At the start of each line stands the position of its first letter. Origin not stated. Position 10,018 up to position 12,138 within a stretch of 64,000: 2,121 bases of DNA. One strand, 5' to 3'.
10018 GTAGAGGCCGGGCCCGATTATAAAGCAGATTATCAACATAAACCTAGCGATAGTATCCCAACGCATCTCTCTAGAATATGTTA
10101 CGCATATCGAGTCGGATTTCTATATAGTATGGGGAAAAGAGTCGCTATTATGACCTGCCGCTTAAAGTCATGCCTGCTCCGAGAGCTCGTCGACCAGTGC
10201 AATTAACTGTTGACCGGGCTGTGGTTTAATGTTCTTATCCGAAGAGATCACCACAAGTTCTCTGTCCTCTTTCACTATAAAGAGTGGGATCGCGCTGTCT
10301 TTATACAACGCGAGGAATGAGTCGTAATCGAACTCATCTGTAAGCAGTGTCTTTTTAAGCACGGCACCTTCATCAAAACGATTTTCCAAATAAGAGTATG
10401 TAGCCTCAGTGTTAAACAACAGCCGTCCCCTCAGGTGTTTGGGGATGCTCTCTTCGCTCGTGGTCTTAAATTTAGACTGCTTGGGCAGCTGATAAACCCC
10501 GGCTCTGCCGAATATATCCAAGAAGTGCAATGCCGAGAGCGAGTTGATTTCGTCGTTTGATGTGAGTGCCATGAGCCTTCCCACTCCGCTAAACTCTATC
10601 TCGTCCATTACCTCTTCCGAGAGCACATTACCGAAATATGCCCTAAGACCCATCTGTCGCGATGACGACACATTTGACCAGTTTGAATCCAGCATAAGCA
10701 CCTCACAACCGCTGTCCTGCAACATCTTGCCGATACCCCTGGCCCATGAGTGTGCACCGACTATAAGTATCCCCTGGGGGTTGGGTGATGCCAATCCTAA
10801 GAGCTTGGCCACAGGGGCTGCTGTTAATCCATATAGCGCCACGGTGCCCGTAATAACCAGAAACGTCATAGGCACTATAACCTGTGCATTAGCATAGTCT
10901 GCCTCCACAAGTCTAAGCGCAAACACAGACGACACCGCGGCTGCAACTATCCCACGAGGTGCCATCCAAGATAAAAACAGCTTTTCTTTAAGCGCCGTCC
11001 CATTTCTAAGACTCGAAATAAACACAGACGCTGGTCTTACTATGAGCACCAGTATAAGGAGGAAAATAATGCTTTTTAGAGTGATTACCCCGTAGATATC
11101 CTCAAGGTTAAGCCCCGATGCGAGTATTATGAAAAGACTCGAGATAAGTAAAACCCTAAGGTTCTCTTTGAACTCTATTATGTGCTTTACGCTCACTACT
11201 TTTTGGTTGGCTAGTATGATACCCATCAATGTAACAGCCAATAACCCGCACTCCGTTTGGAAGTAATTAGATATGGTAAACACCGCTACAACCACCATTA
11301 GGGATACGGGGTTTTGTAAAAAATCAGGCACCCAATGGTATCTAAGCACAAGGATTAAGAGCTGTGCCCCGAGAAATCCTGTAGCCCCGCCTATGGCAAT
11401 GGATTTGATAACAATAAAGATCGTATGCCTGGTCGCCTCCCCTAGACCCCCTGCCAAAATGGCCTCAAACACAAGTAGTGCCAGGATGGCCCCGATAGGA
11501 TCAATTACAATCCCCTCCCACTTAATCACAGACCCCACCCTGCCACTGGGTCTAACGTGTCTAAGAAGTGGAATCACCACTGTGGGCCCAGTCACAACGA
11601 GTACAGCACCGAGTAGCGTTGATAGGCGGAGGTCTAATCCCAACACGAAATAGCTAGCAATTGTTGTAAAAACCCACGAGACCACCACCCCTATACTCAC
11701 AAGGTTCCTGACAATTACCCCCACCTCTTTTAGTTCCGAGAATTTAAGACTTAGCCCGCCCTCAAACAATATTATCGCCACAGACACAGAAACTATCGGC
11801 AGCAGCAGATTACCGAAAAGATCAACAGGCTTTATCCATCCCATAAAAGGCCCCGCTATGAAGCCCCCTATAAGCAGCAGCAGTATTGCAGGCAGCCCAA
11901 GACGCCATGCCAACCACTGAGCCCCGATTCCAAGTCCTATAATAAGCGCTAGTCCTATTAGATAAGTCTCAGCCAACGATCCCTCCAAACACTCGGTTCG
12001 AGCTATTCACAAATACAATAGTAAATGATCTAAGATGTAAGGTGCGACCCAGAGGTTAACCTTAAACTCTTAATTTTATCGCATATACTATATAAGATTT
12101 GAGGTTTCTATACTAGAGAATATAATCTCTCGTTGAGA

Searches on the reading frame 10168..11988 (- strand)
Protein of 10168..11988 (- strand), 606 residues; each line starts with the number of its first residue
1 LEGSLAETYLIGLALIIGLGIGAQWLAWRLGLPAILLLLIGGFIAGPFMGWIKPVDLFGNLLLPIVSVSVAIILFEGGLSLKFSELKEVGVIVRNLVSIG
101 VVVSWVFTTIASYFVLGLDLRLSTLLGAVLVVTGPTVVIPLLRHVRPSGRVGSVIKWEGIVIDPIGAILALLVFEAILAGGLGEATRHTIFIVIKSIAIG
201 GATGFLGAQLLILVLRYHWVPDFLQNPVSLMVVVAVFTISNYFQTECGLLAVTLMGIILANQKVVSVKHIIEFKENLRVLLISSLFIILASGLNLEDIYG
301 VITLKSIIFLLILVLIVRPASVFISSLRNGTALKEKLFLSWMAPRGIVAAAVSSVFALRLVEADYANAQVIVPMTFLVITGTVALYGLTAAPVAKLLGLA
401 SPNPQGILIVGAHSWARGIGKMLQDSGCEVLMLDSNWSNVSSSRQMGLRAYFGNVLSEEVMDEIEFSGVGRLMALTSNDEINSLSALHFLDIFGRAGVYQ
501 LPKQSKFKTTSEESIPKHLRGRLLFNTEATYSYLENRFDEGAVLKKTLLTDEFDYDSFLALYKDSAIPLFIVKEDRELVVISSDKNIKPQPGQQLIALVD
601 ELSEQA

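Call 18: search_protein_families(library=pfam, proteins=[window:10168-11988:-], max_evalue=0.00001)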
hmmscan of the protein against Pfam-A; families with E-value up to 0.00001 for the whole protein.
window:10168-11988:- (606 aa): 2 families
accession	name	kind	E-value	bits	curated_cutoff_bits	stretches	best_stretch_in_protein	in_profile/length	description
PF00999.27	Na_H_Exchanger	-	3e-31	109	26.2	1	26-395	10-374/375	Sodium/hydrogen exchanger, transmembrane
PF02254.24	TrkA_N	-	2.2e-07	31.6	23.8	1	407-491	1-85/116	TrkA-N domain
